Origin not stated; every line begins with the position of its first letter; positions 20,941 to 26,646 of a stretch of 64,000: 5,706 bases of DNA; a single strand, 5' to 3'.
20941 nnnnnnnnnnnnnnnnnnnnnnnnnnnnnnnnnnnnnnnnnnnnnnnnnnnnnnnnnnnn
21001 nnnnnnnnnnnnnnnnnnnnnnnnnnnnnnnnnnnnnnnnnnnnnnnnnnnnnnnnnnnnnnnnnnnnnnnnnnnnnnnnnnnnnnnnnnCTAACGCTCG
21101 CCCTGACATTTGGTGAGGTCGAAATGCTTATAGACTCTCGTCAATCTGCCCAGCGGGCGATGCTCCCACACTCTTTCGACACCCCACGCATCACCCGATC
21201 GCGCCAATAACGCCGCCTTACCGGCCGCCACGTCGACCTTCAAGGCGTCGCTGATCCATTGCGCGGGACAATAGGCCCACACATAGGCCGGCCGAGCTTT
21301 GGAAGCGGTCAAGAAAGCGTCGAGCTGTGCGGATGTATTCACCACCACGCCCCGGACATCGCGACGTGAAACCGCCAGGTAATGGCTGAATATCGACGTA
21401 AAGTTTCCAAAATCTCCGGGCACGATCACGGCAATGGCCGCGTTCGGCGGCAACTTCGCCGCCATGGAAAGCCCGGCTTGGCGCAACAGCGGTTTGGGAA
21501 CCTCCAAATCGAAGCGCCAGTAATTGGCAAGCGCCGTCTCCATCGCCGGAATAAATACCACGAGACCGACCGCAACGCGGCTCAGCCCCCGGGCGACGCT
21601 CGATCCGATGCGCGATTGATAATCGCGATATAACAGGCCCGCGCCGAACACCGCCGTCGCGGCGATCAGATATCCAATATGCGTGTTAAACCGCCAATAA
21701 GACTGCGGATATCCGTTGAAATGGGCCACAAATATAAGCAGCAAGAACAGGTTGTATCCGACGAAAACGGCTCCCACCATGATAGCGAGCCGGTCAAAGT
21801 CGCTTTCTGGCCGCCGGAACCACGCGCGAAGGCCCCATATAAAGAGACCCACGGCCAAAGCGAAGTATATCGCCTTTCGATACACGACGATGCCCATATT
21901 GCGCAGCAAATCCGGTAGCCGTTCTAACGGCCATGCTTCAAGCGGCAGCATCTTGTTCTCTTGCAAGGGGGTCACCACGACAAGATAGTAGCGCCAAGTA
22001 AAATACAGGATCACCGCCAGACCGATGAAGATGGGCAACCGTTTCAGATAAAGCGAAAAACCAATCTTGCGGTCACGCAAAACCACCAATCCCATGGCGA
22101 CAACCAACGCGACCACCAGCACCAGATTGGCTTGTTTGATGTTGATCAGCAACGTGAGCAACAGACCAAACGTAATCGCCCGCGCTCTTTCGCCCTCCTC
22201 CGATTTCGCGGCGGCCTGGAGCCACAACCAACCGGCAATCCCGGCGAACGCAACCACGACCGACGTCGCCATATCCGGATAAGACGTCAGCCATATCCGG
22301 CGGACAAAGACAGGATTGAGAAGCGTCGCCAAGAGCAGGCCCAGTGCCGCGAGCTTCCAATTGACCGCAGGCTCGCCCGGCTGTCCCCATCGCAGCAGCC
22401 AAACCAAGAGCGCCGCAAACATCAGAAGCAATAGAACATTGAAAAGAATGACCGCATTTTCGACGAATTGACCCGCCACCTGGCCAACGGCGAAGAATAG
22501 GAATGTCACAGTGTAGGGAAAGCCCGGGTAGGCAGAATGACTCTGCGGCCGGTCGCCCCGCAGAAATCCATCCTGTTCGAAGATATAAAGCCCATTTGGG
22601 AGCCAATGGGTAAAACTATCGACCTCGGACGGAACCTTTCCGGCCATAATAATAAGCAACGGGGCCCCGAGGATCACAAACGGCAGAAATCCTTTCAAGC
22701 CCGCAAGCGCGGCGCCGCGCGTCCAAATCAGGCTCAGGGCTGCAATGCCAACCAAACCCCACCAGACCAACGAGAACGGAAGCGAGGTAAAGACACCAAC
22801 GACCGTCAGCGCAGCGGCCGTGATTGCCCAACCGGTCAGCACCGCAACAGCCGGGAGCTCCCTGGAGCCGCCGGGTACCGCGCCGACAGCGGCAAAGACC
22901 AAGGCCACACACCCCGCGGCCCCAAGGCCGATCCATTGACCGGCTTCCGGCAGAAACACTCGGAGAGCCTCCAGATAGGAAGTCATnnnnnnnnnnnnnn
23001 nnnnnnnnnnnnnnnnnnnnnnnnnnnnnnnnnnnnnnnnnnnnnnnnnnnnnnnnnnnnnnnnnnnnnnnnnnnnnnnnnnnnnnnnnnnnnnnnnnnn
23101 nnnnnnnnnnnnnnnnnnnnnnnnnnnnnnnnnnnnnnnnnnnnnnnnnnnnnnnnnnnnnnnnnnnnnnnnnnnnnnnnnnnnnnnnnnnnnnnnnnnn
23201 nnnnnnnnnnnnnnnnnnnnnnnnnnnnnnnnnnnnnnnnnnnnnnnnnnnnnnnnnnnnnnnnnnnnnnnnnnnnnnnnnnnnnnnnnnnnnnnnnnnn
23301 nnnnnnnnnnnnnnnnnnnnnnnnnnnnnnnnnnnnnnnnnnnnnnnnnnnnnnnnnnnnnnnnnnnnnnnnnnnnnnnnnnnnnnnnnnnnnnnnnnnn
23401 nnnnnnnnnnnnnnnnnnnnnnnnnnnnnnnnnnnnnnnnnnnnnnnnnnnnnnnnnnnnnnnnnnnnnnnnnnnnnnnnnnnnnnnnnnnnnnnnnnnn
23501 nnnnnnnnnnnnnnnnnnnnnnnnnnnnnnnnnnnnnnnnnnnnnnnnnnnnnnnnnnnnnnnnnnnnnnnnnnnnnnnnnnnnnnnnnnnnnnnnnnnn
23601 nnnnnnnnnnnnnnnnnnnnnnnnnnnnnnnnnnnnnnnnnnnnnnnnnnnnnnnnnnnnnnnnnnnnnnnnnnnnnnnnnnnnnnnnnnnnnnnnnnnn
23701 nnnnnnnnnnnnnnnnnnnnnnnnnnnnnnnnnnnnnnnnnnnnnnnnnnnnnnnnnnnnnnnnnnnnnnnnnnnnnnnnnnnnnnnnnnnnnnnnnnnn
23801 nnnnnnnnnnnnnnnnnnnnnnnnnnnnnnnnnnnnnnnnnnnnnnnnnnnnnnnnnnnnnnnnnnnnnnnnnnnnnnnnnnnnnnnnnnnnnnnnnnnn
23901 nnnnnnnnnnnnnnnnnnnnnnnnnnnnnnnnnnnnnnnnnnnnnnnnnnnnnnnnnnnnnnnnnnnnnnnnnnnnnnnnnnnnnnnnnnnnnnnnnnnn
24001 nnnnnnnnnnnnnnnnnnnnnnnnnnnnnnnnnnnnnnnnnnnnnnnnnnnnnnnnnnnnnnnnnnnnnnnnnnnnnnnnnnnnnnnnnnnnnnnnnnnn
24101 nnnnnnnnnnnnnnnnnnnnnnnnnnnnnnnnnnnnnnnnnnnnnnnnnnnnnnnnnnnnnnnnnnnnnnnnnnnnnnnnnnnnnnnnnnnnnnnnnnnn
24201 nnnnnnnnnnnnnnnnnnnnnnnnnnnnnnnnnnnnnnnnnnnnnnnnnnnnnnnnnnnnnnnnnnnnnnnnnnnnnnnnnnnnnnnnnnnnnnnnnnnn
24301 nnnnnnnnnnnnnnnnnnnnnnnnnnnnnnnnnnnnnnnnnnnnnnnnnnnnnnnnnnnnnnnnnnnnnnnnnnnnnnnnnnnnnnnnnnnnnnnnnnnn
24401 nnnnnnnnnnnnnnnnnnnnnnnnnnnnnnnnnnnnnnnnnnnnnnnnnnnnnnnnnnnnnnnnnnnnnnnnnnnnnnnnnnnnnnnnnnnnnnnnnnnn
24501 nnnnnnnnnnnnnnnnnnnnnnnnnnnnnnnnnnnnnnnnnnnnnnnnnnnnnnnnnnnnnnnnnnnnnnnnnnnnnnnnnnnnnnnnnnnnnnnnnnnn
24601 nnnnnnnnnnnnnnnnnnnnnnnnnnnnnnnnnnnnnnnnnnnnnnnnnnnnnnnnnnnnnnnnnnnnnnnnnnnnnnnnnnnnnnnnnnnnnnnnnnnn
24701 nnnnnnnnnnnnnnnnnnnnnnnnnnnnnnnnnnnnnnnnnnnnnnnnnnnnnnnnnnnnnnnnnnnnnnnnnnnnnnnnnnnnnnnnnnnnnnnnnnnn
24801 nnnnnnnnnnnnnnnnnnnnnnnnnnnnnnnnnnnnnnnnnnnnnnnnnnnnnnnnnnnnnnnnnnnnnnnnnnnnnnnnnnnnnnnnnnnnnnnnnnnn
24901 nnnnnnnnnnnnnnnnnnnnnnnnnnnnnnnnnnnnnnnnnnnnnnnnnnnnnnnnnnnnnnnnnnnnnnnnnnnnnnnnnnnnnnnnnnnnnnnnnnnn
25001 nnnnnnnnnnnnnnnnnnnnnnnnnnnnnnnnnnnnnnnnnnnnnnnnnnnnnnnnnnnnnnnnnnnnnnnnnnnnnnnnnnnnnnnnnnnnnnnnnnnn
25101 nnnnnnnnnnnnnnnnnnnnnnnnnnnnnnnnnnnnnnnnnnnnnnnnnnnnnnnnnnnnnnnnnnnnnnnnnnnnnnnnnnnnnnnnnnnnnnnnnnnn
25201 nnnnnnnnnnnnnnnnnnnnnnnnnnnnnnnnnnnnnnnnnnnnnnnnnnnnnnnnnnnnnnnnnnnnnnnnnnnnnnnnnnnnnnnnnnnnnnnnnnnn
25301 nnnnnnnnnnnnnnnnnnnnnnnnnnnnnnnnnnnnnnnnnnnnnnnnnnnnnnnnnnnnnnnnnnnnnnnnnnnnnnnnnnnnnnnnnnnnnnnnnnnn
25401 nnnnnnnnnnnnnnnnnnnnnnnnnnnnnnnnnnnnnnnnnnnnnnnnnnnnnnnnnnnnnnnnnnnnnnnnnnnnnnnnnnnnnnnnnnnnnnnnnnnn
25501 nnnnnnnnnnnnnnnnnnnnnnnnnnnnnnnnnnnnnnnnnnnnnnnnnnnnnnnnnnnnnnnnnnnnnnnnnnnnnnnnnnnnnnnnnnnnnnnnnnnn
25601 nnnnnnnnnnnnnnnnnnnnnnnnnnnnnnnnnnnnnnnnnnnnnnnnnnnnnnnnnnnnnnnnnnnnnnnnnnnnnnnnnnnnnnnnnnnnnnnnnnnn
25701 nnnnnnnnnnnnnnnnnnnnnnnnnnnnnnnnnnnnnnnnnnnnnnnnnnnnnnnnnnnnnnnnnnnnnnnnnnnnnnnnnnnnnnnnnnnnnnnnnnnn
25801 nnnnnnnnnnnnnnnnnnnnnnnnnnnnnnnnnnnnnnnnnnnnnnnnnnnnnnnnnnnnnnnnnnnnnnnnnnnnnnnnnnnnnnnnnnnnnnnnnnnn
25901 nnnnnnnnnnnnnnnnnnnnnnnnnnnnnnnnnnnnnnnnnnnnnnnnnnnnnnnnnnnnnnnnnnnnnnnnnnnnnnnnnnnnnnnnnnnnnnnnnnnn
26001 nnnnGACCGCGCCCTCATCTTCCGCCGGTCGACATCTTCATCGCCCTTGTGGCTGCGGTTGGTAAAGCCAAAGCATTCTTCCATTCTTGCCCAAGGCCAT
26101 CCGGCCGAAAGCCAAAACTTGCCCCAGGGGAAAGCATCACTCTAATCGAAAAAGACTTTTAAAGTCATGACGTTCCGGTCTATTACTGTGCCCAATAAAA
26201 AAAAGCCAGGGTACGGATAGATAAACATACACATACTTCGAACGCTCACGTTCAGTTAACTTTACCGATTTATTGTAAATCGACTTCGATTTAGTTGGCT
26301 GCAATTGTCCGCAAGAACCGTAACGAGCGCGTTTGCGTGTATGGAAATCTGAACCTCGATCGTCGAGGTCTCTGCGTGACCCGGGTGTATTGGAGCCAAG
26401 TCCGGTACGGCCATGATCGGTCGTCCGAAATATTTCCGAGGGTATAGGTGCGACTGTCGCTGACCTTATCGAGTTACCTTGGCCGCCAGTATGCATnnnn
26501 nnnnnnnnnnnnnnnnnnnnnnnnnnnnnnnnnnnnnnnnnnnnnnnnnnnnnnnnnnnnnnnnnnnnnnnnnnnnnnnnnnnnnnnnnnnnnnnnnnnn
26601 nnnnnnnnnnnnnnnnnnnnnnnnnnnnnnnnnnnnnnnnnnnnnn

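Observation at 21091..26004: Polyprenyl-phosphate D-arabinofuranose-type donor pathway plus membrane transferase, wedged between lptF and lptG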

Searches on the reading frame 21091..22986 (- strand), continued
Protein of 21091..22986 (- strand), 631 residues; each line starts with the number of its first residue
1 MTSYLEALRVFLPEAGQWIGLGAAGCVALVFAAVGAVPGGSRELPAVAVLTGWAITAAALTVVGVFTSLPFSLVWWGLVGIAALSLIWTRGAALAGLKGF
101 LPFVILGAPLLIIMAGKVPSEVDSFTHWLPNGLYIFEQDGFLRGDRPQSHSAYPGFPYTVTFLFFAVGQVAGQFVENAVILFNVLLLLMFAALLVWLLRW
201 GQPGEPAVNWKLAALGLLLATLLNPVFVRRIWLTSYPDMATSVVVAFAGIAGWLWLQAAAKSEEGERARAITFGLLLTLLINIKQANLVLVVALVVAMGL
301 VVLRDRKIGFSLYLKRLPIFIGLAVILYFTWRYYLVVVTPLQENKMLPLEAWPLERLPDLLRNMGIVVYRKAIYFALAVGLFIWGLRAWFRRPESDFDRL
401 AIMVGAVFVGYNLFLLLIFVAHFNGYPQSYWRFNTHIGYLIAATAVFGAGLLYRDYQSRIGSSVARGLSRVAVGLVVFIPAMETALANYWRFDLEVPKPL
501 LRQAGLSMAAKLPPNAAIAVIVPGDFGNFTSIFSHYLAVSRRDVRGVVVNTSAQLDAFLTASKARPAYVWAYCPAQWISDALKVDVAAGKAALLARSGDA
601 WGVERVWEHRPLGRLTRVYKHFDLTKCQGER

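Call 54: search_protein_representatives(alignment_id=A1)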
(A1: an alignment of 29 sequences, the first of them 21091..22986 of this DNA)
Query: 29 sequences, 627 profile positions. Proteins with E-value up to 0.001 (for the whole library): 1079; up to 1e-10: 755; up to 1e-30: 474. The best 150 are listed.
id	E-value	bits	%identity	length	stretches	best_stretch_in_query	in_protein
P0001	1.5e-250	849.4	-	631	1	2-627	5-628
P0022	4.3e-233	791.7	-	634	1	1-626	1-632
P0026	1.4e-224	763.6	-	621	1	3-617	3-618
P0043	5.2e-222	755.1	-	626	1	1-627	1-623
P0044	1.2e-201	687.8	-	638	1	1-614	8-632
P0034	1.2e-200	684.5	-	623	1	1-613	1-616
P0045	2.7e-200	683.3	-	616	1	1-611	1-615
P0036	7.6e-200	681.9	-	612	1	1-617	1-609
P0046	4.9e-199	679.2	-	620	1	2-612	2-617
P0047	8.1e-198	675.1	-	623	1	3-616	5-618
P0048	1.1e-197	674.7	-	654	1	1-613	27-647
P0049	1.3e-197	674.5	-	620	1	1-612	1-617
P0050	1.9e-196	670.6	-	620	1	2-610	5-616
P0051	5.4e-196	669.1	-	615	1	1-608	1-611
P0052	7.2e-196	668.7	-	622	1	6-610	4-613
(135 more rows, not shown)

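Call 62: find_encoding_contigs(protein=window:21091-22986:-, flank=3000, max_places=4)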
Protein window:21091-22986:- (631 aa): no gene with exactly this product is on record in the collection.

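Call 80: search_dna_similar(query=window:21091-22986:-, collection=plasmids, mode=protein, max_evalue=0.001, max_rows=10)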
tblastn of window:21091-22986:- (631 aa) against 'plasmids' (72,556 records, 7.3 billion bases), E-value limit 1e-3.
No match.

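Call 86: find_encoding_contigs(protein=P0021, flank=8000, max_places=1)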
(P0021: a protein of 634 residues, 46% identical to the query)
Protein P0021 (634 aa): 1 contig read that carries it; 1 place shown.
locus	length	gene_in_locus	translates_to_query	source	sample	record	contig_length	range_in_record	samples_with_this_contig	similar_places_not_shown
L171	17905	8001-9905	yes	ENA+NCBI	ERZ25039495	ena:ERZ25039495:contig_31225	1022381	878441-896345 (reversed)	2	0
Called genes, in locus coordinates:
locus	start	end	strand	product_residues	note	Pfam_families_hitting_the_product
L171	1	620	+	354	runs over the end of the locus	PF00296:Bac_luciferase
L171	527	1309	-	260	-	PF08241:Methyltransf_11 (weak)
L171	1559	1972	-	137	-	PF00903:Glyoxalase, PF06983:3-dmu-9_3-mt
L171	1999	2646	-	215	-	PF02798:GST_N, PF13417:GST_N_3, PF13409:GST_N_2, PF00043:GST_C, PF13410:GST_C_2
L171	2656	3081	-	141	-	PF03795:YCII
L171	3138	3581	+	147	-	PF01047:MarR, PF12802:MarR_2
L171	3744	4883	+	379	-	-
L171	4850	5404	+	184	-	-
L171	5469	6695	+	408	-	PF02771:Acyl-CoA_dh_N (weak), PF08028:Acyl-CoA_dh_2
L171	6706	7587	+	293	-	PF12006:DUF3500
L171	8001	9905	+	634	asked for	-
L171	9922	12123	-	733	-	PF17152:CHASE8, PF00512:HisKA (weak), PF02518:HATPase_c, PF00072:Response_reg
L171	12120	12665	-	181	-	PF13689:DUF4154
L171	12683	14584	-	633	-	PF07715:Plug, PF00593:TonB_dep_Rec_b-barrel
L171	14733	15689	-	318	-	PF01488:Shikimate_DH, PF02826:2-Hacid_dh_C (weak), PF03446:NAD_binding_2, PF03807:F420_oxidored (weak), PF14833:NAD_binding_11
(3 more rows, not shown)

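Call 87: find_encoding_contigs(protein=P0023, flank=8000, max_places=1)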
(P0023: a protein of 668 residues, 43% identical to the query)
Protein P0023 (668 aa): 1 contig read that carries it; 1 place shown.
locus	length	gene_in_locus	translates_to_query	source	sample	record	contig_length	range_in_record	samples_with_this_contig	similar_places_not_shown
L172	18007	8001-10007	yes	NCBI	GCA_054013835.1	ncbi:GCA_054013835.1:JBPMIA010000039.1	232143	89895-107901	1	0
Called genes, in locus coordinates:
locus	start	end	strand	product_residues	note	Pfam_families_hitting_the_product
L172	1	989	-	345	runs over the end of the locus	PF04166:PdxA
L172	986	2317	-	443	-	PF13624:SurA_N_3, PF13623:SurA_N_2, PF09312:SurA_N, PF13145:Rotamase_2, PF13616:Rotamase_3, PF00639:Rotamase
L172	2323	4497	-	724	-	PF03968:LptD_N (weak), PF04453:LptD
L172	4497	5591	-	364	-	PF03739:LptF_LptG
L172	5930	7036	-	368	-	PF03385:STELLO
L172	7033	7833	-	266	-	PF00535:Glycos_transf_2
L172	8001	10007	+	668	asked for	-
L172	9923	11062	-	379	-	PF03739:LptF_LptG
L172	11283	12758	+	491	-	PF02789:Peptidase_M17_N, PF00883:Peptidase_M17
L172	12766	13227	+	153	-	PF04364:DNA_pol3_chi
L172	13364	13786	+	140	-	PF00334:NDK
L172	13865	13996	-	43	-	-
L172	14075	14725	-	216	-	PF00551:Formyl_trans_N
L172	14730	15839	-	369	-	PF00586:AIRS, PF02769:AIRS_C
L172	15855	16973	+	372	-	PF09839:DUF2066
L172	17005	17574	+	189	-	PF01066:CDP-OH_P_transf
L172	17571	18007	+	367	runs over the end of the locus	PF01594:AI-2E_transport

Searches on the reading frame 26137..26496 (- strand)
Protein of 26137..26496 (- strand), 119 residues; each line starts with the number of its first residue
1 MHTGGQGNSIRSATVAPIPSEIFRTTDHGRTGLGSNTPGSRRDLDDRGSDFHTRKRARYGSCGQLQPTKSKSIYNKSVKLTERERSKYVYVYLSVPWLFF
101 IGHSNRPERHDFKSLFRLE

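Call 39: search_protein_families(library=pfam, proteins=[window:26137-26496:-], max_evalue=0.01)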
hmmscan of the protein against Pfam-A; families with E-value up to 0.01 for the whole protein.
window:26137-26496:- (119 aa): 0 families
